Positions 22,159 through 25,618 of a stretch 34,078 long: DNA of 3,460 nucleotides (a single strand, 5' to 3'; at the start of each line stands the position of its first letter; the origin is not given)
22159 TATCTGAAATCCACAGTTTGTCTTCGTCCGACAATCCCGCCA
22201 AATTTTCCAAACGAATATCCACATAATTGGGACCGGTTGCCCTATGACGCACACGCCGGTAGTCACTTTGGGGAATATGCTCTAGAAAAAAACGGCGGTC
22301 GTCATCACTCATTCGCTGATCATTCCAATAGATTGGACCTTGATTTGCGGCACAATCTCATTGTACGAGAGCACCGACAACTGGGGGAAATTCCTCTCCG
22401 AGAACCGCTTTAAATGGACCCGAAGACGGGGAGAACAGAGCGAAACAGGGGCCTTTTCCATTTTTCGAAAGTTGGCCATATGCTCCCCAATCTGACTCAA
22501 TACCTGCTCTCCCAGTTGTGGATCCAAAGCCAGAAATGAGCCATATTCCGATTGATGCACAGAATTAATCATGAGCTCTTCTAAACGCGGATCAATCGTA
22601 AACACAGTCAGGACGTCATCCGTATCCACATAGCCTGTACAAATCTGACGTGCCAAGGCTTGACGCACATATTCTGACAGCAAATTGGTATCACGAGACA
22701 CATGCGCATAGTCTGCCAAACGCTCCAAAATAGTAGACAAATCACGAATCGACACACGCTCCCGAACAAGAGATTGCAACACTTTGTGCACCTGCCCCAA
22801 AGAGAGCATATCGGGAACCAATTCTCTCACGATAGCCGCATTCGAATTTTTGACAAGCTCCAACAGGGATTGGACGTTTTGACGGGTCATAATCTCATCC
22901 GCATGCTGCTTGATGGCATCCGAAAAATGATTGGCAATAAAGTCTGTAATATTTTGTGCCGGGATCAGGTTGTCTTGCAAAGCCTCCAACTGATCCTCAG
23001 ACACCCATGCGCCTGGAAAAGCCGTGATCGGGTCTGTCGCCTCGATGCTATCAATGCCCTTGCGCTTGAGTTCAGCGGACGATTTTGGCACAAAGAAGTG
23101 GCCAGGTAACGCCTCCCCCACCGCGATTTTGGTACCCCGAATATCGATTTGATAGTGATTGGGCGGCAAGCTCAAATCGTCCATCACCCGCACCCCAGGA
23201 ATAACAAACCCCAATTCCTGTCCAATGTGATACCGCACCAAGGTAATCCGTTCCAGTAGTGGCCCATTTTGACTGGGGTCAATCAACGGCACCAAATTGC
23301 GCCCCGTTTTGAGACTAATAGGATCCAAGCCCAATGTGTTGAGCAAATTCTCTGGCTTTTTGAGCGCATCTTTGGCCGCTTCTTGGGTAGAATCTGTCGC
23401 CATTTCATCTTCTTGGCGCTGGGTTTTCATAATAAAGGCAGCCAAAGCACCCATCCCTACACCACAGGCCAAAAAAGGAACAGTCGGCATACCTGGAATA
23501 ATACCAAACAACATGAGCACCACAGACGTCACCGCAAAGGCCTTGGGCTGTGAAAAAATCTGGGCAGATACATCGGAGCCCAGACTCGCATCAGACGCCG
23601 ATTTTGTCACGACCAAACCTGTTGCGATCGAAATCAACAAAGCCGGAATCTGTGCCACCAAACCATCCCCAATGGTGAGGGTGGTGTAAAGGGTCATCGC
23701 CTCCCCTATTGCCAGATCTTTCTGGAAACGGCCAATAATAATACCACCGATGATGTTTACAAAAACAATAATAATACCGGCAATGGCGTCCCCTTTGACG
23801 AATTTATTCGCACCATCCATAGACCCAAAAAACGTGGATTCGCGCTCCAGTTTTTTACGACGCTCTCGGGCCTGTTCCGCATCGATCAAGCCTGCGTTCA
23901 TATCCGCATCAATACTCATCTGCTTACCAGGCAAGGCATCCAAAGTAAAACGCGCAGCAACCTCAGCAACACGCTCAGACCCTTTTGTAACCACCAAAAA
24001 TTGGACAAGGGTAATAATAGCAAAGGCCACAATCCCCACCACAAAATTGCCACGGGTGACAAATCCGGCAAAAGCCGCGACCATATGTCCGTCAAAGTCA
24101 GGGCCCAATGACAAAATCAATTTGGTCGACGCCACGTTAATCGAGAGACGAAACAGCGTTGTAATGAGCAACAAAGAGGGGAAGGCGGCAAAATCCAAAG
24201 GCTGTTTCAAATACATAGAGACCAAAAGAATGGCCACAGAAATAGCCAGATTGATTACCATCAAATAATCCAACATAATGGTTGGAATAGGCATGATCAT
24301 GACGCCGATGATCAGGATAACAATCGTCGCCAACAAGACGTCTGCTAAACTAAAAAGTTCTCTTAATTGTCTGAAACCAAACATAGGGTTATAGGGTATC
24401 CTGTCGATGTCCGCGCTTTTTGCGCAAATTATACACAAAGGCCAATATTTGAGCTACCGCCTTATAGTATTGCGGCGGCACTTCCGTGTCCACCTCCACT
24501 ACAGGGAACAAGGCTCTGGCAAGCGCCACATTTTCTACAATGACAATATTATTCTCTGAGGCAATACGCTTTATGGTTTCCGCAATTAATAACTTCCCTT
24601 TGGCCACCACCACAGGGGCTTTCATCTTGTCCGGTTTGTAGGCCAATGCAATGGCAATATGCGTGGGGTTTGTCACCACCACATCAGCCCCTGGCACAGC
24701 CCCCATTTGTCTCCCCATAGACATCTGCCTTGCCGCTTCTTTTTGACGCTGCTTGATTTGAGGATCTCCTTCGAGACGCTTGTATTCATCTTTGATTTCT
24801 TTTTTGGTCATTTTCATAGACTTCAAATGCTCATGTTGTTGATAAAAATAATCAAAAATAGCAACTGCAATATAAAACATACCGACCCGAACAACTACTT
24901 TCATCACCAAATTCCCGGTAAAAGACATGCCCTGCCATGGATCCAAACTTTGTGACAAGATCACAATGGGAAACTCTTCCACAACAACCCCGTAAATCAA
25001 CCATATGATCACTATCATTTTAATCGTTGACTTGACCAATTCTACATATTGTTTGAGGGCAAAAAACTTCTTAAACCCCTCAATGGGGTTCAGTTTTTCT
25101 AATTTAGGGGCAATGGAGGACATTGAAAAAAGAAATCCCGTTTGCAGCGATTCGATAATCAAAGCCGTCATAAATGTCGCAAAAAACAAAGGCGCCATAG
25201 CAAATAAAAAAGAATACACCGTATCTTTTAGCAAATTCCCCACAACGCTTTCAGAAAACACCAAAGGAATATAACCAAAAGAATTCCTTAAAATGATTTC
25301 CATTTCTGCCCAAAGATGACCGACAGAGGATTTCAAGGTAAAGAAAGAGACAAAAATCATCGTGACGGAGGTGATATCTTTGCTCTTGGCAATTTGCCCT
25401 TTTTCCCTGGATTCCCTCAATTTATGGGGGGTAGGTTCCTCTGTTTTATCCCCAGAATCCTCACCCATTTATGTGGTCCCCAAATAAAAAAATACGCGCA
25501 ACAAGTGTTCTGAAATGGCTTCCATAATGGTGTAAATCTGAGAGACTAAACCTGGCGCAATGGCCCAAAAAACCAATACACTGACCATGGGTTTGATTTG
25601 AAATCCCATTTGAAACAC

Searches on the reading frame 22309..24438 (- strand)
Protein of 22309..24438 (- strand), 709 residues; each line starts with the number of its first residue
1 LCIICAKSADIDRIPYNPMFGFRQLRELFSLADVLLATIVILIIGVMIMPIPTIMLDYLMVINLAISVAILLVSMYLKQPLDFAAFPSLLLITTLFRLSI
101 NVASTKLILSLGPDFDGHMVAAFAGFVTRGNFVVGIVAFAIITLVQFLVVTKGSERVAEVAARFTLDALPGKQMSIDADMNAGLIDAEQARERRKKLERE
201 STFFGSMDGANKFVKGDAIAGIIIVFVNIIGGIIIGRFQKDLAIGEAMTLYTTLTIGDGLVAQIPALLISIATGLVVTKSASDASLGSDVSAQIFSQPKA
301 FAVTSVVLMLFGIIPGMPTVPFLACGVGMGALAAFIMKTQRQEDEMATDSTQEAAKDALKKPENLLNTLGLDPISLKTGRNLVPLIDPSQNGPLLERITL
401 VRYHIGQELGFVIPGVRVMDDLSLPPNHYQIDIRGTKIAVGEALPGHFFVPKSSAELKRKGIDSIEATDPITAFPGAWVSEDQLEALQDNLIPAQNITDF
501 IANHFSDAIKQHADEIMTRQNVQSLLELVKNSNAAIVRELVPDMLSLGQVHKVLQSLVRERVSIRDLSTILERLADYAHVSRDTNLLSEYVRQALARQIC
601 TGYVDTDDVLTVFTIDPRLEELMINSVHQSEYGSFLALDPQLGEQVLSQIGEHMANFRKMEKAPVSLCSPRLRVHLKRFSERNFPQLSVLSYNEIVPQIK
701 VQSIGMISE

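Call 6: search_protein_families(library=ncbifam, proteins=[window:22309-24438:-], max_evalue=0.001)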
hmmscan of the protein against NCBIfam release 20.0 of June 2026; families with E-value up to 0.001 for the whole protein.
window:22309-24438:- (709 aa): 5 families
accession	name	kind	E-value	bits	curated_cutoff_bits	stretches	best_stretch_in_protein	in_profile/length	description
TIGR01398.1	FlhA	equivalog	2.7e-236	786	772.1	1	33-707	3-678/678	flagellar biosynthesis protein FlhA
TIGR01399.1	hrcV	equivalog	9.3e-200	665.5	692.25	1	32-707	3-677/677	type III secretion system export apparatus subunit SctV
NF011865.0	PRK15337.1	equivalog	7.5e-163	543.4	800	1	33-706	14-685/686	EscV/YscV/HrcV family type III secretion system export apparatus protein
NF009363.0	PRK12720.1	equivalog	3.8e-162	541.2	993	1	25-707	10-671/683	EscV/YscV/HrcV family type III secretion system export apparatus protein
NF004571.0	PRK05910.1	equivalog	6.9e-86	289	670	2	37-349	13-316/584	type III secretion system protein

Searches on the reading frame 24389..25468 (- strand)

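Call 6: search_protein_families(library=ncbifam, proteins=[window:24389-25468:-], max_evalue=0.001)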
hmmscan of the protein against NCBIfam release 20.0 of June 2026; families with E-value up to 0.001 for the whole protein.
window:24389-25468:- (359 aa): 9 families
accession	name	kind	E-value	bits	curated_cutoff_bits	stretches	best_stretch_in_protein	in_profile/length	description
TIGR00328.1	flhB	equivalog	6.6e-109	364.3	349.25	1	7-352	2-348/348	flagellar biosynthesis protein FlhB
TIGR01404.2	FlhB_rel_III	equivalog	5e-98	328.6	358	1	7-347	1-340/341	type III secretion system export apparatus subunit SctU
NF009411.0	PRK12772.1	equivalog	1.7e-94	317.4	739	1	5-351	262-609/610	fused FliR family export protein/FlhB family type III secretion system protein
NF009364.0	PRK12721.1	equivalog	8.2e-75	252.1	381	1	6-351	2-346/352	EscU/YscU/HrcU family type III secretion system export apparatus switch protein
NF004950.0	PRK06298.1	equivalog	8.2e-74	248.8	434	1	6-351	2-347/360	type III secretion system protein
NF009117.0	PRK12468.1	equivalog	1.1e-66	225.3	712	1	2-352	2-354/386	flagellar biosynthesis protein FlhB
NF009412.0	PRK12773.1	equivalog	9.5e-58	195.9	886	1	3-350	299-647/649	flagellar biosynthesis protein FlhB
NF006017.0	PRK08156.1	equivalog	1.3e-54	185.8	394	1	6-344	2-334/367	EscU/YscU/HrcU family type III secretion system export apparatus switch protein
TIGR00789.1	flhB_rel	hypoth_equivalog_domain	8.7e-17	61.1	117.35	1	270-350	3-82/84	FlhB-like flagellar biosynthesis protein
